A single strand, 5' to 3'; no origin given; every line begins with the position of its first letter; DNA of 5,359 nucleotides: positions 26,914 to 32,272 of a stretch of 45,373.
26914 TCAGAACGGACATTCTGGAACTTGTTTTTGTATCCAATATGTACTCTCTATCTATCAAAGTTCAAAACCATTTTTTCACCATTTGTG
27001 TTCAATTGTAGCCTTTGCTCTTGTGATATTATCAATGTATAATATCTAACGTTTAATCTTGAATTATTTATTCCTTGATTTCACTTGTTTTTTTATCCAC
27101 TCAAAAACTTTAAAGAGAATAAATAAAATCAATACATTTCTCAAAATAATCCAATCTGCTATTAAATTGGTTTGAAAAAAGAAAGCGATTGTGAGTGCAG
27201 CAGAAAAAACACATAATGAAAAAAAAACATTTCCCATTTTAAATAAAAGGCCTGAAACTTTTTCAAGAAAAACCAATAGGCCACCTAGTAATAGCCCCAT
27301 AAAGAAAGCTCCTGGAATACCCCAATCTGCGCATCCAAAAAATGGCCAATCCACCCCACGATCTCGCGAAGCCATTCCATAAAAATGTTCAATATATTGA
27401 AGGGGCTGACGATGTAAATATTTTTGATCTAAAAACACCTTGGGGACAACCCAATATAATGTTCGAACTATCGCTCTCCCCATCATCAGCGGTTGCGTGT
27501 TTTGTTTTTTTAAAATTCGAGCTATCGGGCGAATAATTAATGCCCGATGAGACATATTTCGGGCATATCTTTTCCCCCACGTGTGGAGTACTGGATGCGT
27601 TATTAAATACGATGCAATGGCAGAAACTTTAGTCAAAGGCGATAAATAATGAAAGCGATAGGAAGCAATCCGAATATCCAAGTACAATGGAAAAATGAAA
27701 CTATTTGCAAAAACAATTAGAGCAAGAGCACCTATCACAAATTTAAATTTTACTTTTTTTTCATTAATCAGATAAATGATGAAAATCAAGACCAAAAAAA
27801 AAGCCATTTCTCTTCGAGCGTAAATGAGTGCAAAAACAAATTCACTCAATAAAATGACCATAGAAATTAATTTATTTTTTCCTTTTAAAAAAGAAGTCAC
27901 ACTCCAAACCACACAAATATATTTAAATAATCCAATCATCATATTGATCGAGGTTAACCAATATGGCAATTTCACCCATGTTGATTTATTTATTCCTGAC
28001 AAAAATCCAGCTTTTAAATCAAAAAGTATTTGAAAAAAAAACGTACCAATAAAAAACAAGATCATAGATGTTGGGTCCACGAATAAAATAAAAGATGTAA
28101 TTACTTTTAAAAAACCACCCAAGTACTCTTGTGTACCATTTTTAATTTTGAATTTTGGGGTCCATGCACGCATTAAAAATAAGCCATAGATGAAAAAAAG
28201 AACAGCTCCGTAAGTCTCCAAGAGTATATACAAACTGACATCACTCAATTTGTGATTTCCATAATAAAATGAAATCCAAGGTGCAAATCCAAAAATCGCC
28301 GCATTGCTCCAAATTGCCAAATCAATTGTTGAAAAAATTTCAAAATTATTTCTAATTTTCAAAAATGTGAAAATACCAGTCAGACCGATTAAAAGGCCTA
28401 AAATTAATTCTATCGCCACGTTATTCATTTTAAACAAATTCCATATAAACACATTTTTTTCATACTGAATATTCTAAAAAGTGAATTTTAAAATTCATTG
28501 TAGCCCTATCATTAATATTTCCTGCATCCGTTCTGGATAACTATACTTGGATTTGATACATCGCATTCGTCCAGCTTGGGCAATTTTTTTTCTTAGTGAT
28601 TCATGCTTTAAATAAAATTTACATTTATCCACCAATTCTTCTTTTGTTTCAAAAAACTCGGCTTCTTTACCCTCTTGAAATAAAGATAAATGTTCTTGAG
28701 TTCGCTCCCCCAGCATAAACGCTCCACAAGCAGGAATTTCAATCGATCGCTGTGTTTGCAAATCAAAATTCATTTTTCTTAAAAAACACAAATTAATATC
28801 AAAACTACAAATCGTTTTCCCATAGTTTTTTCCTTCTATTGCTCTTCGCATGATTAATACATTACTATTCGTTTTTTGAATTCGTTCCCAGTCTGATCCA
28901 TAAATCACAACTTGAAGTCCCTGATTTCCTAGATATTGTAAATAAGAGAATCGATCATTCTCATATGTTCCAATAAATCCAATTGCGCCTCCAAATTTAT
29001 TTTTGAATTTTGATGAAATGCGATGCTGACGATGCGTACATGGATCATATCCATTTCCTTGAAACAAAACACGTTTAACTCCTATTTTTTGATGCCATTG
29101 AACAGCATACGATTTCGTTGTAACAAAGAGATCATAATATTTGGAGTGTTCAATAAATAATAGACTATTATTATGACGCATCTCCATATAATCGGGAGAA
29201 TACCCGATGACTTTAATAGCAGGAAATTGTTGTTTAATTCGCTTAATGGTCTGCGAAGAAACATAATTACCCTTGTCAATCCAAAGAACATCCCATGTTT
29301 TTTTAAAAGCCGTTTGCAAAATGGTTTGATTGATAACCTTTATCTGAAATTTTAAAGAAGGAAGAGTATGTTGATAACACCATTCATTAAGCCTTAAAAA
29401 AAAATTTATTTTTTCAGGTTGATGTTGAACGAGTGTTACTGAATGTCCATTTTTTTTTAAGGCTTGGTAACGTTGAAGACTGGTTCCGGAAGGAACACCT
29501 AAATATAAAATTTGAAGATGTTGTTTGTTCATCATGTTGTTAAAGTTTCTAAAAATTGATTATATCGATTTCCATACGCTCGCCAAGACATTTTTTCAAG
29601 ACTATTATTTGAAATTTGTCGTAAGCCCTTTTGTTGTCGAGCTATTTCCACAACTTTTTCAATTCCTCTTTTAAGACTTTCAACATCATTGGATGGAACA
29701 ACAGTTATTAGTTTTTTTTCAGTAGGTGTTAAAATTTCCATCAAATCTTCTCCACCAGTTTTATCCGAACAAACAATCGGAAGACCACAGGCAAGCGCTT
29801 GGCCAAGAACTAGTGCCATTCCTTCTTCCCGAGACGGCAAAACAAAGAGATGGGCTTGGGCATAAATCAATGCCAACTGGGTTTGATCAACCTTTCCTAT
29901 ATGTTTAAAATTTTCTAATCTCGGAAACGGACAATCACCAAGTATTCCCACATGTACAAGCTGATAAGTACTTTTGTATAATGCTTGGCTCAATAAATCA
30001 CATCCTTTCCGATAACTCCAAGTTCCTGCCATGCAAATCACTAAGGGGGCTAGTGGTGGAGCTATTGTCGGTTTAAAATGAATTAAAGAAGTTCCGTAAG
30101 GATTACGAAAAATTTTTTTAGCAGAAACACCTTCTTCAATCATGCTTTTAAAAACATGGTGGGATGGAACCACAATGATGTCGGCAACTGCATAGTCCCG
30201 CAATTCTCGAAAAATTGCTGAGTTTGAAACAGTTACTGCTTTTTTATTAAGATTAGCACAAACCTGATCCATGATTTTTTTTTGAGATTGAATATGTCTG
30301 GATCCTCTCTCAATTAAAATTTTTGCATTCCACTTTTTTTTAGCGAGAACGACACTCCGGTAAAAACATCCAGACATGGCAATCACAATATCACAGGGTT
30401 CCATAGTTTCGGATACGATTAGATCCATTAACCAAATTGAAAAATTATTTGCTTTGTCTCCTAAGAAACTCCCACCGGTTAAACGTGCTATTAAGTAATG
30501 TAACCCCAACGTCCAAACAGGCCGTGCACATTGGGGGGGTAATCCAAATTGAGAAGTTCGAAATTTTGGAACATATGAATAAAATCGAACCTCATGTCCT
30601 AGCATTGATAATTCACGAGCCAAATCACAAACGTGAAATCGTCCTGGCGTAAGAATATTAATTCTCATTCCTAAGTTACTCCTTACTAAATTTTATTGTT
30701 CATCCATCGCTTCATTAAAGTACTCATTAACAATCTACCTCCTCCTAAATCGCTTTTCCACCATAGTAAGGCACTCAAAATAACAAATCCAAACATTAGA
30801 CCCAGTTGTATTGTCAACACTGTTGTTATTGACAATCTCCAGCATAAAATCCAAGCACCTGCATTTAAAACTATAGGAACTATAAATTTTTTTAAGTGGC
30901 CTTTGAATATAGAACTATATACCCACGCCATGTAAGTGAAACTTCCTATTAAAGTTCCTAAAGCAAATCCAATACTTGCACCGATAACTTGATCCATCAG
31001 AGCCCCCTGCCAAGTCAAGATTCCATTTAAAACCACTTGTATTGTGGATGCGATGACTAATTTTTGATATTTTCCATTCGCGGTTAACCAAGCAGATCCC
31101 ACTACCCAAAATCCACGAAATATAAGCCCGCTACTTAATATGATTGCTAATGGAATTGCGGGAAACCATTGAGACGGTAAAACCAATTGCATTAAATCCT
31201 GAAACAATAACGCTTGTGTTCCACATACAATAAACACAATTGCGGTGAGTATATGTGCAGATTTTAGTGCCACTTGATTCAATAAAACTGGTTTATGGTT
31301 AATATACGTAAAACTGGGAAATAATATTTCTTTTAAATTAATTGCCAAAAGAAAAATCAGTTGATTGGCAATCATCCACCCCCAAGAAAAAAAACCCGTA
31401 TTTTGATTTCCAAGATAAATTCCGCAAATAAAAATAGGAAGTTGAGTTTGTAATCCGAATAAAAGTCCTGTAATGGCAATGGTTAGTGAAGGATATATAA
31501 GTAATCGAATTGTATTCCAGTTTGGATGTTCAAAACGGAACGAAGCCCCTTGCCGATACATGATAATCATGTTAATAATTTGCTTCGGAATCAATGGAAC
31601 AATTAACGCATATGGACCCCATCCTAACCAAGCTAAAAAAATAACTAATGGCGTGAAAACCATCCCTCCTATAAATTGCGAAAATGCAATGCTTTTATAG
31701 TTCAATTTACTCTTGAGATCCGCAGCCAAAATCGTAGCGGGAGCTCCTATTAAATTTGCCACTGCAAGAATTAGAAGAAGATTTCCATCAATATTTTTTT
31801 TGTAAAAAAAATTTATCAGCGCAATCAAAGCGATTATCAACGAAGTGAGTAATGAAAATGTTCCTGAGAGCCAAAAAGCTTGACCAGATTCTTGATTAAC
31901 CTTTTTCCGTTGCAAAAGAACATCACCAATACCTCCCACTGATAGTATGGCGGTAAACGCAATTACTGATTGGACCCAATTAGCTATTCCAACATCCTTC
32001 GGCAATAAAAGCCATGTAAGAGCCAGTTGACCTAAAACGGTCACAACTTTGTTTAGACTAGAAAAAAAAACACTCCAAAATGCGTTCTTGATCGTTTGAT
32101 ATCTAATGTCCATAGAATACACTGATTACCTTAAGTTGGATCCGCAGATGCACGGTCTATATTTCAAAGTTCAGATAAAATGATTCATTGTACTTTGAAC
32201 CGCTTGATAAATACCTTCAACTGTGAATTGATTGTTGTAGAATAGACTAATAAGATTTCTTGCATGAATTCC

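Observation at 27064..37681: Giant T9SS-tail surface protein encoded as first gene of a glycosyltransferase/flippase/polymerase operon: candidate dedicated surface-glycoprotein system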

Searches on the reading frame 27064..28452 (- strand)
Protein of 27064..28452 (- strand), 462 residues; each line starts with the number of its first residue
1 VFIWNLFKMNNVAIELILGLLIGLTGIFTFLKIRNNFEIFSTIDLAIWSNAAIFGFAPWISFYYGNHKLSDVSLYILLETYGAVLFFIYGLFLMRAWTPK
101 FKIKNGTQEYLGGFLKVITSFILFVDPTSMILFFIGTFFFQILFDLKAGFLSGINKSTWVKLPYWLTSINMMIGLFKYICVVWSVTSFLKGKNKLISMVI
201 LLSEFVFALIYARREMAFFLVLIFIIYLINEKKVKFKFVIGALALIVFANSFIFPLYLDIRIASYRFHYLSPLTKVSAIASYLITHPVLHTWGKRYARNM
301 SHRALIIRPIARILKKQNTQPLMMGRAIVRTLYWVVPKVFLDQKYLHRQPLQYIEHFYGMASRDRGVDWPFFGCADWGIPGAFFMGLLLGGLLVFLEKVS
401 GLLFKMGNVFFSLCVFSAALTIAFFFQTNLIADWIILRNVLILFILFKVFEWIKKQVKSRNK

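Call 5: search_protein_families(library=pfam, proteins=[window:27064-28452:-], max_evalue=0.01)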
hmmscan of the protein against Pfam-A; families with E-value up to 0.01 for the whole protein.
window:27064-28452:- (462 aa): 0 families

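Call 6: search_protein_families(library=ncbifam, proteins=[window:27064-28452:-], max_evalue=0.01)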
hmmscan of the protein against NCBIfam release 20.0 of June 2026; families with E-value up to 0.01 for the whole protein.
window:27064-28452:- (462 aa): 0 families

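Call 18: search_protein_families(library=ncbifam, proteins=[window:27064-28452:-], max_evalue=10)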
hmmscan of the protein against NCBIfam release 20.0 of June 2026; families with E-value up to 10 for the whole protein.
window:27064-28452:- (462 aa): 1 family
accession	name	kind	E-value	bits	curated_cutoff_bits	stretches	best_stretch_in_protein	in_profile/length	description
NF001623.0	PRK00411.1-1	equivalog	2.2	6.9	311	1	302-356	310-362/411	ORC1-type DNA replication protein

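Call 19: search_protein_families(library=pfam, proteins=[window:27064-28452:-], max_evalue=10)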
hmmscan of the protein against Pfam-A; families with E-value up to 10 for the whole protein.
window:27064-28452:- (462 aa): 1 family
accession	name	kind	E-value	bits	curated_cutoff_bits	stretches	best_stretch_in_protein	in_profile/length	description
PF20872.2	MalF_N_TM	-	8.7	6.6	24.3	1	192-225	3-36/48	MalF, N-terminal region, transmembrane helices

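Call 58: search_solved_structures(query=window:27064-28452:-, max_evalue=10)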
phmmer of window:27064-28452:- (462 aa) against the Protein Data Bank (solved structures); distinct sequences matched with E-value up to 10: 0.

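Call 72: search_protein_representatives(protein=window:27064-28452:-)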
Query: 462 residues. Proteins with E-value up to 0.001 (for the whole library): 119; up to 1e-10: 71; up to 1e-30: 13. The best 119 are listed.
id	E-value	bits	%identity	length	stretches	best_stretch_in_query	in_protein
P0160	1.9e-295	996.8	100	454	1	9-462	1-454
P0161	3.7e-51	191.4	29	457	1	10-451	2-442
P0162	8.5e-46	173.7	29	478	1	10-453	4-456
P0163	1.6e-44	169.5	30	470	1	10-450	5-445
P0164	2.3e-43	165.7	28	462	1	12-459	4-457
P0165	8.6e-39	150.6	27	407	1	37-424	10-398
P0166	8.8e-38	147.3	27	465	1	9-444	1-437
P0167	1.0e-37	147.1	29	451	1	14-455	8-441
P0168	1.4e-37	146.7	27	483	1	15-451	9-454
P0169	2.1e-36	142.8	27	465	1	9-459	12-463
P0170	8.9e-35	137.4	29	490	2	132-457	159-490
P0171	4.6e-34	135.1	28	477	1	14-443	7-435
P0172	2.4e-32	129.4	28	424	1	51-451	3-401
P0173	1.6e-30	123.4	28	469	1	14-455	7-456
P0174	6.1e-30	121.5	28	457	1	52-450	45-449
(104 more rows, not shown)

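Call 74: search_protein_families(library=pfam, alignment_id=A3, max_evalue=0.01)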
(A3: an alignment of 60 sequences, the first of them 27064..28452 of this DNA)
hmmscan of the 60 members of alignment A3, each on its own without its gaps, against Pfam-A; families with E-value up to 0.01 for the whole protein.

A. member 1, window:27064-28452:- (462 aa): 0 families

B. families by the number of members that match (of 60 scanned): 5 families
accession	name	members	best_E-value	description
PF04932.20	Wzy_C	4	2.4e-06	O-Antigen ligase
PF14296.11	O-ag_pol_Wzy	4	5.4e-06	O-antigen polysaccharide polymerase Wzy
PF08324.17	PUL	1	0.0017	PUL domain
PF25665.1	His1_capsid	1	0.0025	His1 virus capsid protein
PF09991.14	DUF2232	1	0.0044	Predicted membrane protein (DUF2232)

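Call 75: search_solved_structures(query=A3, max_evalue=1)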
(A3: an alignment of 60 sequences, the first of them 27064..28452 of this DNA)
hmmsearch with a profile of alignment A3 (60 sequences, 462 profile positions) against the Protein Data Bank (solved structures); distinct sequences matched with E-value up to 1: 3.
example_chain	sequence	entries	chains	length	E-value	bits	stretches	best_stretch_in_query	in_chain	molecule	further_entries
7tgg_A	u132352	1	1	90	0.034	15.9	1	228-287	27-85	Geopilin domain 1 protein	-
2m7g_A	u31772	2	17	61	0.053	15.2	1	235-287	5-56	Geopilin domain 1 protein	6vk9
9egp_A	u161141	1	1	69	0.083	14.6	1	228-285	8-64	Geopilin domain 1 protein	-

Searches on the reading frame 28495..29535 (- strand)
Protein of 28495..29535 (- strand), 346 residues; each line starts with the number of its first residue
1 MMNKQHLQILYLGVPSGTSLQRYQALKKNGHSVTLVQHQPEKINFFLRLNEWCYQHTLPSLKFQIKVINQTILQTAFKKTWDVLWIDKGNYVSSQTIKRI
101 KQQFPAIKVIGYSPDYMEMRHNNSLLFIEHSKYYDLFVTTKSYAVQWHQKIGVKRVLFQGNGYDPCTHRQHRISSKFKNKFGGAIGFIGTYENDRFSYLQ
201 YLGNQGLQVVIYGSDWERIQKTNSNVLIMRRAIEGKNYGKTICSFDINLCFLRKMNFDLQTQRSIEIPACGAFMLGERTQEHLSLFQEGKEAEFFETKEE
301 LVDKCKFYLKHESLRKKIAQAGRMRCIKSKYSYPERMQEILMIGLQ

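Call 5: search_protein_families(library=pfam, proteins=[window:28495-29535:-], max_evalue=0.01)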
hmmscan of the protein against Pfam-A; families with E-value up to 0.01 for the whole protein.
window:28495-29535:- (346 aa): 1 family
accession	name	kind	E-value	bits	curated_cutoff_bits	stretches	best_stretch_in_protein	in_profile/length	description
PF13524.12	Glyco_trans_1_2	-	4.8e-28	98.3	25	1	205-341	13-143/144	Glycosyl transferase-like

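Call 6: search_protein_families(library=ncbifam, proteins=[window:28495-29535:-], max_evalue=0.01)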
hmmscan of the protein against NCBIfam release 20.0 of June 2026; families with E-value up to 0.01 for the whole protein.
window:28495-29535:- (346 aa): 2 families
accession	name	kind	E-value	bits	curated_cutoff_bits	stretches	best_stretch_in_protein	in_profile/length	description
NF000939.0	PRK00094.1-1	equivalog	0.00076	18.6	473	1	7-104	6-99/339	NAD(P)H-dependent glycerol-3-phosphate dehydrogenase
NF038229.1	Glyco4_Geo_Pelo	equivalog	0.0077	15.3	400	0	269-332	259-321/338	GPMC system family 4 glycosyltransferase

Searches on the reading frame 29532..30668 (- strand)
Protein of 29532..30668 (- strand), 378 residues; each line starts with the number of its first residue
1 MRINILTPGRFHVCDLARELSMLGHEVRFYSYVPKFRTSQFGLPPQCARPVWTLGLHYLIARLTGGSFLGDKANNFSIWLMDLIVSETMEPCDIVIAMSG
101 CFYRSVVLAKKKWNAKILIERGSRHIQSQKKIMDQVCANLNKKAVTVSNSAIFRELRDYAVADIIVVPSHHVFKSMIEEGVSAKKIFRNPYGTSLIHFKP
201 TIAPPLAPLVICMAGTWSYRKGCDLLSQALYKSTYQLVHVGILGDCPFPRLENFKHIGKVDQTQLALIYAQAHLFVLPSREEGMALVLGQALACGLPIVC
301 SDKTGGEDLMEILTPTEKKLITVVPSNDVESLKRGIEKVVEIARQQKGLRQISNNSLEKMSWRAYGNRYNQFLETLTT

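Call 5: search_protein_families(library=pfam, proteins=[window:29532-30668:-], max_evalue=0.01)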
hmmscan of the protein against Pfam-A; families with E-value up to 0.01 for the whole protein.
window:29532-30668:- (378 aa): 5 families
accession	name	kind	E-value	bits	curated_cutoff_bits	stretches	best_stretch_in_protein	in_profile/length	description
PF00534.26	Glycos_transf_1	-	5.2e-18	65.6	26.4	1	208-347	15-163/172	Glycosyl transferases group 1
PF13692.12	Glyco_trans_1_4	-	6.6e-18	65.8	27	1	210-340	3-140/142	Glycosyl transferases group 1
PF20706.3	GT4-conflict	-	3.9e-10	39.7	26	1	261-364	271-380/385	Family 4 Glycosyltransferase in conflict systems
PF13439.12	Glyco_transf_4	-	0.00022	21.8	28.5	1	12-187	7-160/170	Glycosyltransferase Family 4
PF13524.12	Glyco_trans_1_2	-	0.00037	20.9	25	1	228-319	7-95/144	Glycosyl transferase-like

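Call 6: search_protein_families(library=ncbifam, proteins=[window:29532-30668:-], max_evalue=0.01)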
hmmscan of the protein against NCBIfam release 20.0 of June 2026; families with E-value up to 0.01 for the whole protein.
window:29532-30668:- (378 aa): 24 families
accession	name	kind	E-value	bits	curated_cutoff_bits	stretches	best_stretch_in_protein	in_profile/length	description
TIGR04047.1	MSMEG_0565_glyc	hypoth_equivalog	4e-11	42.6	259.85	1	257-366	262-364/373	MSMEG_0565 family glycosyltransferase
NF041876.1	EPS_EpsE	equivalog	7.4e-09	35.3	400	1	257-354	281-373/389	exopolysaccharide biosynthesis GT4 family glycosyltransferase EpsE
TIGR03088.1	stp2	hypoth_equivalog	1.1e-08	34.6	409.05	1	262-374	263-371/374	TIGR03088 family PEP-CTERM/XrtA system glycosyltransferase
TIGR04348.1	TIGR04348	equivalog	9.1e-08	31.5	300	1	252-305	193-246/310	selenoneine biosynthesis selenosugar synthase SenB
TIGR02095.1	glgA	subfamily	2.1e-07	30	328.45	1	210-374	296-475/477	glycogen/starch synthase, ADP-glucose type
TIGR04157.1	glyco_rSAM_CFB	subfamily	3.1e-07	29.7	400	1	211-356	230-385/406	TIGR04157 family glycosyltransferase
NF047684.1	TeichurnBiosyTuaC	equivalog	5.6e-07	28.8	550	1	255-347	273-359/391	teichuronic acid biosynthesis protein TuaC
TIGR03999.1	thiol_BshA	equivalog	8.1e-07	28.3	273.7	1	257-364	260-361/375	N-acetyl-alpha-D-glucosaminyl L-malate synthase BshA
NF053787.1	GlcN_PG_synth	equivalog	3.3e-06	26.2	480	1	159-348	141-332/361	N-acetylglucosaminyl phosphatidylglycerol synthase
NF046085.1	XrtY_assoc_Gly1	equivalog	9.6e-06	24.7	400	1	253-359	266-366/387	XrtY-associated glycosyltransferase XYAG1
NF047880.1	glyco_SdgA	exception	1.7e-05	23.6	800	1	268-359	386-470/488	serine-aspartate repeat adhesin O-glycosyltransferase SdgA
NF038295.1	EPS_HpsP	equivalog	2.3e-05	23.6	550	1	263-368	279-379/388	hormogonium polysaccharide biosynthesis glycosyltransferase HpsP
TIGR02149.1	glgA_Coryne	subfamily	3.5e-05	23.1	302.4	1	259-341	271-354/391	glycogen synthase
NF053513.1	Gtran_IagA_BgsA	equivalog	4.9e-05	22.5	460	1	251-362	215-322/333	LTA glycolipid anchor biosynthesis glycosyltransferase, IagA/BgsA family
NF050063.1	ProtGlycPglJ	equivalog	8.9e-05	21.9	500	1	270-355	264-345/363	N-acetylgalactosamine-N,N'-diacetylbacillosaminyl-diphospho-undecaprenol 4-alpha-N-acetylgalactosaminyltransferase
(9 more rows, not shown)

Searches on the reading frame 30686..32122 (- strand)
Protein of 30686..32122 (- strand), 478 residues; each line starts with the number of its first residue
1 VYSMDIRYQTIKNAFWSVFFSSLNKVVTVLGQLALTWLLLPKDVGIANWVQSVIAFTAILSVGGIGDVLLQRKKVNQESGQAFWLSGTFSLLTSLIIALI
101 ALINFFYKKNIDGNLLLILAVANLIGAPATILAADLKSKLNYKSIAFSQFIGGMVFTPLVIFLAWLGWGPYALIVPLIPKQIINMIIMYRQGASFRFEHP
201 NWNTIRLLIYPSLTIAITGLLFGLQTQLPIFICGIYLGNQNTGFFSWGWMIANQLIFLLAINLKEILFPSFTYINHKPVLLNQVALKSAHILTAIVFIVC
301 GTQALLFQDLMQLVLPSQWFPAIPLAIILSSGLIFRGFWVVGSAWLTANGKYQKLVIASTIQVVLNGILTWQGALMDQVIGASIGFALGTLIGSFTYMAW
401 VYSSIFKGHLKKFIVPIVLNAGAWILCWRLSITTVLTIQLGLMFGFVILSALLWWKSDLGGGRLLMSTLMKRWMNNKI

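Call 5: search_protein_families(library=pfam, proteins=[window:30686-32122:-], max_evalue=0.01)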
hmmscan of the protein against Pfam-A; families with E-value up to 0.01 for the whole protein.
window:30686-32122:- (478 aa): 2 families
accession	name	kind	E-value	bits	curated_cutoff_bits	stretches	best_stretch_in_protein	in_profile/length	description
PF13440.11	Polysacc_synt_3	-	4.3e-30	105.4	23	1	35-324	2-293/293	Polysaccharide biosynthesis protein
PF01943.22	Polysacc_synt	-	6.9e-06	26.1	28.2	1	12-272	3-271/274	Polysaccharide biosynthesis protein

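Call 6: search_protein_families(library=ncbifam, proteins=[window:30686-32122:-], max_evalue=0.01)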
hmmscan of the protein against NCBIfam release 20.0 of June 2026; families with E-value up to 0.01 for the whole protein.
window:30686-32122:- (478 aa): 3 families
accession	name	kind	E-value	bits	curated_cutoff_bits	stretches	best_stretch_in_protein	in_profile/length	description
NF007773.0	PRK10459.1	equivalog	3.6e-11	42.7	273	1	4-453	1-458/492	MOP flippase family protein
NF047674.1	TeichurnBiosyTuaB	equivalog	9.3e-06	24.9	580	1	6-420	4-425/469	teichuronic acid biosynthesis protein TuaB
NF058658.1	Oglyco_Wzx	exception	1.4e-05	24.3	720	1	4-366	4-368/478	O-glycosylation flippase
